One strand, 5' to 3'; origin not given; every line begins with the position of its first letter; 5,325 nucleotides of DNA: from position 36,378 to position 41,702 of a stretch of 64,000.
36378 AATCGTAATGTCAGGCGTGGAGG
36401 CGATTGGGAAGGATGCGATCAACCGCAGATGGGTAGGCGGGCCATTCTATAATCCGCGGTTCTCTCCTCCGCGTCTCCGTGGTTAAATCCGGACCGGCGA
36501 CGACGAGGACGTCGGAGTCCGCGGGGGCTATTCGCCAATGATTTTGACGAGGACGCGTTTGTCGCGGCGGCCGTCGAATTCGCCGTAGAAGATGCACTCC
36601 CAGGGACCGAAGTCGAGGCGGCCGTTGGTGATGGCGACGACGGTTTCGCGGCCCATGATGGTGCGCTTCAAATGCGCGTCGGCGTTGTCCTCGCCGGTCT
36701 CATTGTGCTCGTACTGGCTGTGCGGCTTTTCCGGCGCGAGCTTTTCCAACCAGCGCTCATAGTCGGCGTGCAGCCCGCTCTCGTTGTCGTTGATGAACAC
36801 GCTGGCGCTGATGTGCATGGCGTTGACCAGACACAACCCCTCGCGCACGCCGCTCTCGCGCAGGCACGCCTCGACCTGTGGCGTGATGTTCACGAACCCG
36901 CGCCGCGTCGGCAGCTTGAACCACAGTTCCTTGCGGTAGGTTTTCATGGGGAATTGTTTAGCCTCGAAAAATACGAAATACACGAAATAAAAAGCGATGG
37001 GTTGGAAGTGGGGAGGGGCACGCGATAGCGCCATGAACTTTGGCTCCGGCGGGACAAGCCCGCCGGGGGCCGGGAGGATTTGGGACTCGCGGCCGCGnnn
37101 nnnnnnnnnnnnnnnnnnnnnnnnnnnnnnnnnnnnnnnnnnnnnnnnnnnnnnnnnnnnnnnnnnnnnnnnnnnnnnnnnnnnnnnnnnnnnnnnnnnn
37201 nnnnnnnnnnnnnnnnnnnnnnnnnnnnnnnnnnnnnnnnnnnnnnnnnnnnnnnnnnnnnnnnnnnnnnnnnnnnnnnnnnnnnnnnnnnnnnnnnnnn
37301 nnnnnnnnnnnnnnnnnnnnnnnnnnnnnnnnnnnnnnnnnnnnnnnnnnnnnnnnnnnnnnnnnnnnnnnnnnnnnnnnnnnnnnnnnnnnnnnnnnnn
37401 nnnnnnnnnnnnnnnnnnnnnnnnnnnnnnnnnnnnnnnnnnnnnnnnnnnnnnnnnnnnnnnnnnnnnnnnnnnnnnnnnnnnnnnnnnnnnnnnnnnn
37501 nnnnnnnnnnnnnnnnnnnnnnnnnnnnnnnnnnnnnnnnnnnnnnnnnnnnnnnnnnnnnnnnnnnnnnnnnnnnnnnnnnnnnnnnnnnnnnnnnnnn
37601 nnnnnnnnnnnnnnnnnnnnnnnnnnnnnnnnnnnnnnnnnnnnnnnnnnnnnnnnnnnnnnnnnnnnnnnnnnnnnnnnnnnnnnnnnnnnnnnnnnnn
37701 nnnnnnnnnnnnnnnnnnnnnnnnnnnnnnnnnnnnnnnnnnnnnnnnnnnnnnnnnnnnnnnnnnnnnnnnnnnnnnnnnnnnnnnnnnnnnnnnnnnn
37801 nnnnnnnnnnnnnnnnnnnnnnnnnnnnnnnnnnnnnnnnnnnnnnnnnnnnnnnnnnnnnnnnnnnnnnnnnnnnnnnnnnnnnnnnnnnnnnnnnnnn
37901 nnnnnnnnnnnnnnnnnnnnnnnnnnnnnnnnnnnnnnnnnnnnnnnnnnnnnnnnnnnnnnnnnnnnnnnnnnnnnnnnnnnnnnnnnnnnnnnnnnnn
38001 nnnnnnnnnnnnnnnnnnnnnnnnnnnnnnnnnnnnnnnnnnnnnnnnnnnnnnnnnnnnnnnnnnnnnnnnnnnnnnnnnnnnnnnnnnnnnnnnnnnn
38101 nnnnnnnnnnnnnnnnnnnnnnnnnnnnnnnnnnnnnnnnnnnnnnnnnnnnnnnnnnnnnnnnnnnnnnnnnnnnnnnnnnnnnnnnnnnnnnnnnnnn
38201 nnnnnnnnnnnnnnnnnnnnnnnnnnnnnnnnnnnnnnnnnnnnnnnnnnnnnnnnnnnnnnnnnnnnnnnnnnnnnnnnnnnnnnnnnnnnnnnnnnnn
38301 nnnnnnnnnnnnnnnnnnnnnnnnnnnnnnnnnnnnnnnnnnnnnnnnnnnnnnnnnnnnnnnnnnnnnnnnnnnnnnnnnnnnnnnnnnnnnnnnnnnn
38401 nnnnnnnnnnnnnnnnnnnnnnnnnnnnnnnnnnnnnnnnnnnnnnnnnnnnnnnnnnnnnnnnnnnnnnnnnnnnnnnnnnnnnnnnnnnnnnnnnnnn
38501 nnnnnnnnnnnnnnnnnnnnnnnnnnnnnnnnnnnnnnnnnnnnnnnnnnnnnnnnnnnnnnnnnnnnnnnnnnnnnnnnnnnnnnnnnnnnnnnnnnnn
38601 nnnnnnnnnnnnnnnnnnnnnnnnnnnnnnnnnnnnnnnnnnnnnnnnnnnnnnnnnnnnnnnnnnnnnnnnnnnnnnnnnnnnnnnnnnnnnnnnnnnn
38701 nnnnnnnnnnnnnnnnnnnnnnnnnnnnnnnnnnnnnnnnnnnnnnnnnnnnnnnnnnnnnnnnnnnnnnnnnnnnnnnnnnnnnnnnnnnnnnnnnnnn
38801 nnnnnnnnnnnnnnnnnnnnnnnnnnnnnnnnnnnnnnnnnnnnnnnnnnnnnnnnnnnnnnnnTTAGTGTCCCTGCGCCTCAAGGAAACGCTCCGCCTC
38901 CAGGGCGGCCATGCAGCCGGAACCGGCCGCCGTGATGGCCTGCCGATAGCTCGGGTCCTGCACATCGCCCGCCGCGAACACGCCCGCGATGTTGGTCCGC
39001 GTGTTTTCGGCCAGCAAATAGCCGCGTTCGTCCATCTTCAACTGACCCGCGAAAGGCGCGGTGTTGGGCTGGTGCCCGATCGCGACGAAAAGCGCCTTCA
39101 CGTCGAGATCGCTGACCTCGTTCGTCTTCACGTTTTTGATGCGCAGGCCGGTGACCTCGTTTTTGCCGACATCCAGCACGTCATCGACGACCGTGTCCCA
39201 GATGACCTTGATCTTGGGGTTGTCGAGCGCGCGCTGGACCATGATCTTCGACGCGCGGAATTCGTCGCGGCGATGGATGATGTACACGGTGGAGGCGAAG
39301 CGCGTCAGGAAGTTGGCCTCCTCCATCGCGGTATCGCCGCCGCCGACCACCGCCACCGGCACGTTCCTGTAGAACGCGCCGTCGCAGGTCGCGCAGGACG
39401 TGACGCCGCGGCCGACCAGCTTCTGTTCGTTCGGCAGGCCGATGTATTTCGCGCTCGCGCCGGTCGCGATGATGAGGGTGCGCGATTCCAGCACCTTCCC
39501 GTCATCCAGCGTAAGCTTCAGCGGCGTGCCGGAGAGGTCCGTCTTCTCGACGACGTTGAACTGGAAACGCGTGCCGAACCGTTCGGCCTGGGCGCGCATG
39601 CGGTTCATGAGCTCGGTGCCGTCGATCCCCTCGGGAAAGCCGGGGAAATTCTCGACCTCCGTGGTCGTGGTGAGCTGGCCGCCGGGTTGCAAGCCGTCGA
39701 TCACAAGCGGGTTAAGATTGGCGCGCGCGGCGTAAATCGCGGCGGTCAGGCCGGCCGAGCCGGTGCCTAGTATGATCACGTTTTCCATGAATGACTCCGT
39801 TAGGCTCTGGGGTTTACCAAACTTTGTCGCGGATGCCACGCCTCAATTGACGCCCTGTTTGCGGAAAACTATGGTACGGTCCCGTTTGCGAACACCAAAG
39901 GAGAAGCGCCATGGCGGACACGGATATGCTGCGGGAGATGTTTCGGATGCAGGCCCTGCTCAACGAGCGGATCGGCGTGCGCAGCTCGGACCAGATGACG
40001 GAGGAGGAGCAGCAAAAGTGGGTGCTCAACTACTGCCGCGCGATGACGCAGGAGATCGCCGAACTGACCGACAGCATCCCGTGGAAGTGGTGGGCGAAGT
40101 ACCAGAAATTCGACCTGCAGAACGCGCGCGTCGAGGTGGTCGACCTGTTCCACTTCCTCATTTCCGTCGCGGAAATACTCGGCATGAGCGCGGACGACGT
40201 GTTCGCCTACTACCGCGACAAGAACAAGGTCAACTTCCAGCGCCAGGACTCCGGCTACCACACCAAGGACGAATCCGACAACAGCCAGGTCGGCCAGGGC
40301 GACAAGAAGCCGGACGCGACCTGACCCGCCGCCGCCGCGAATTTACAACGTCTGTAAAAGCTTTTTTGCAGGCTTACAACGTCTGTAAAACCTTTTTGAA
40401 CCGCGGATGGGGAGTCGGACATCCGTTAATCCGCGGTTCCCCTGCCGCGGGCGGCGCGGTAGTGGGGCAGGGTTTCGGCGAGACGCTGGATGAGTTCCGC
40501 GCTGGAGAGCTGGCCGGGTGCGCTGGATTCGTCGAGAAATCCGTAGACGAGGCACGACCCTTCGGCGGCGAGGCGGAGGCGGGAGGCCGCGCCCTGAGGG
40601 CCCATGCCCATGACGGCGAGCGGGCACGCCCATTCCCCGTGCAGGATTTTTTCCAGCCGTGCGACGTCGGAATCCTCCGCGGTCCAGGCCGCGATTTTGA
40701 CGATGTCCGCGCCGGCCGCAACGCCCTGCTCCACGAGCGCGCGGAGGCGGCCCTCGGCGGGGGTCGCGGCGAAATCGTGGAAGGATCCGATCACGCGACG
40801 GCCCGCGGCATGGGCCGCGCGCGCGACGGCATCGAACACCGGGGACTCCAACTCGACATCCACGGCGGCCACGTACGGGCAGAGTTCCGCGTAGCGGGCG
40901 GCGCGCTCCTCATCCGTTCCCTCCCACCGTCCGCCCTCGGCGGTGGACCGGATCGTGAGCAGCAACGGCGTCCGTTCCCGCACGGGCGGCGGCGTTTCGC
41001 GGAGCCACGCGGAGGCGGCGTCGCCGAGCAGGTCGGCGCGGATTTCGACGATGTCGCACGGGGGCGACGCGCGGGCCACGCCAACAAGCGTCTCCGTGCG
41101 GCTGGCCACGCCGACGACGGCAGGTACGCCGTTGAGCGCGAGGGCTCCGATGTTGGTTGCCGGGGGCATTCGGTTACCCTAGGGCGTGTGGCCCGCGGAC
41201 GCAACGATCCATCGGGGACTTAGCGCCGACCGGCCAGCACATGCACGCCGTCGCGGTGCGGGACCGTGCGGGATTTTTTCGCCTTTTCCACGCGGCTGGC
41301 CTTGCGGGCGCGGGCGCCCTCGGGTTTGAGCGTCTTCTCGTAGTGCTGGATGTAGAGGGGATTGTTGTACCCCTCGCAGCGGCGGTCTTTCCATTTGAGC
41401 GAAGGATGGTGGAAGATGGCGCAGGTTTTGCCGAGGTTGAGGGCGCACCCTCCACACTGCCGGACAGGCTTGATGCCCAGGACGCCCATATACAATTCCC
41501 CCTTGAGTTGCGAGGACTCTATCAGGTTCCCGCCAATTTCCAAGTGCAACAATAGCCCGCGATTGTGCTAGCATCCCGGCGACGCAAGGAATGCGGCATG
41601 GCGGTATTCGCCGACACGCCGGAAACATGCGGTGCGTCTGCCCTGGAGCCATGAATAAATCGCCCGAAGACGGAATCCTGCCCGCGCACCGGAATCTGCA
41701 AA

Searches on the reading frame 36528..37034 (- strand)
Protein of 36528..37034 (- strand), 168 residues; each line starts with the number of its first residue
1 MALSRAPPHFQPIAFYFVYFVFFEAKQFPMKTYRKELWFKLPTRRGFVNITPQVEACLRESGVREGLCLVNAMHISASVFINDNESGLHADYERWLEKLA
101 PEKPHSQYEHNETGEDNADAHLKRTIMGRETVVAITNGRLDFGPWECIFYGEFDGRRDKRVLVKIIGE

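Call 6: search_protein_families(library=pfam, proteins=[window:36528-37034:-], max_evalue=0.001)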
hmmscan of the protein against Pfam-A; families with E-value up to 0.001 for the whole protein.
window:36528-37034:- (168 aa): 1 family
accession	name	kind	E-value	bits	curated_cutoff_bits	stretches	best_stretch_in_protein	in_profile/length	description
PF01894.22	UPF0047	-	4.7e-38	130.4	27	1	49-165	1-117/117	Uncharacterised protein family UPF0047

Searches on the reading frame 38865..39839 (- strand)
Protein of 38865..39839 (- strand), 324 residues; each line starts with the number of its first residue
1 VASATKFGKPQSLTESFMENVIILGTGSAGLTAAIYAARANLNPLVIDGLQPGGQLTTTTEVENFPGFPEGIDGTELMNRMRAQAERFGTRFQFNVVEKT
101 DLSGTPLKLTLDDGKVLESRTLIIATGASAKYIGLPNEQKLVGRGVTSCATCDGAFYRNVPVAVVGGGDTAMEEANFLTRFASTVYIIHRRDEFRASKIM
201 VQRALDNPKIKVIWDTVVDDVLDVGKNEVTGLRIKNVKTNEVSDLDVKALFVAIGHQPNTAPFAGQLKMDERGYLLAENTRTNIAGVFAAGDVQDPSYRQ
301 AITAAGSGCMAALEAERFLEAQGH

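Call 11: search_protein_families(library=pfam, proteins=[window:38865-39839:-], max_evalue=0.001)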
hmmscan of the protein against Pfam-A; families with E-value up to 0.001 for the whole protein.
window:38865-39839:- (324 aa): 10 families
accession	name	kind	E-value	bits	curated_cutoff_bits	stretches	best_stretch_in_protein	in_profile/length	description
PF07992.20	Pyr_redox_2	-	1.3e-48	166.4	26.1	1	20-308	2-291/291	Pyridine nucleotide-disulphide oxidoreductase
PF00070.33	Pyr_redox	-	2.8e-16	60.2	22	1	162-235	2-80/82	Pyridine nucleotide-disulphide oxidoreductase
PF13738.12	Pyr_redox_3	-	9e-15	55.1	30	1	104-291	111-305/305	Pyridine nucleotide-disulphide oxidoreductase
PF01946.23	Thi4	-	3.3e-07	30.2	26.2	0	14-54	13-55/235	Thi4 family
PF01266.30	DAO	-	2.7e-06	27.6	27.9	0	21-54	2-37/353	FAD dependent oxidoreductase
PF03486.20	HI0933_like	-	1.6e-05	24.9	50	0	20-51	2-33/244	HI0933-like protein Rossmann domain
PF12831.13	FAD_oxidored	-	3.9e-05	23.6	27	1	21-60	2-42/416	FAD dependent oxidoreductase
PF00890.30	FAD_binding_2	-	4.1e-05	23.4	20.4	1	21-56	2-38/414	FAD binding domain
PF13450.12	NAD_binding_8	-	0.00053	20.7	21.9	0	23-61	1-40/68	NAD(P)-binding Rossmann-like domain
PF13434.12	Lys_Orn_oxgnase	-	0.0009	18.9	21.3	0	174-268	77-169/339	L-lysine 6-monooxygenase/L-ornithine 5-monooxygenase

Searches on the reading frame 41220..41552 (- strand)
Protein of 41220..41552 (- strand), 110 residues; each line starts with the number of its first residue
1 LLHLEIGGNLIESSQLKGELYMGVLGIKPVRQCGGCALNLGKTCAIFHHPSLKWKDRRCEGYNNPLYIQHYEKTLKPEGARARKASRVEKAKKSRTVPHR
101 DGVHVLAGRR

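Call 11: search_protein_families(library=pfam, proteins=[window:41220-41552:-], max_evalue=0.001)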
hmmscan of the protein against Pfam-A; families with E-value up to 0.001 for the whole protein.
window:41220-41552:- (110 aa): 0 families

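Call 65: search_protein_families(library=pfam, proteins=[window:41220-41552:-], max_evalue=0.01)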
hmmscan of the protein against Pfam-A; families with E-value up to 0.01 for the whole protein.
window:41220-41552:- (110 aa): 1 family
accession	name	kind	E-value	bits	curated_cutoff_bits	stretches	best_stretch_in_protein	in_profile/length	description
PF20657.2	DUF6811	-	0.0045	17.6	35.8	1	17-60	16-63/88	Family of unknown function (DUF6811)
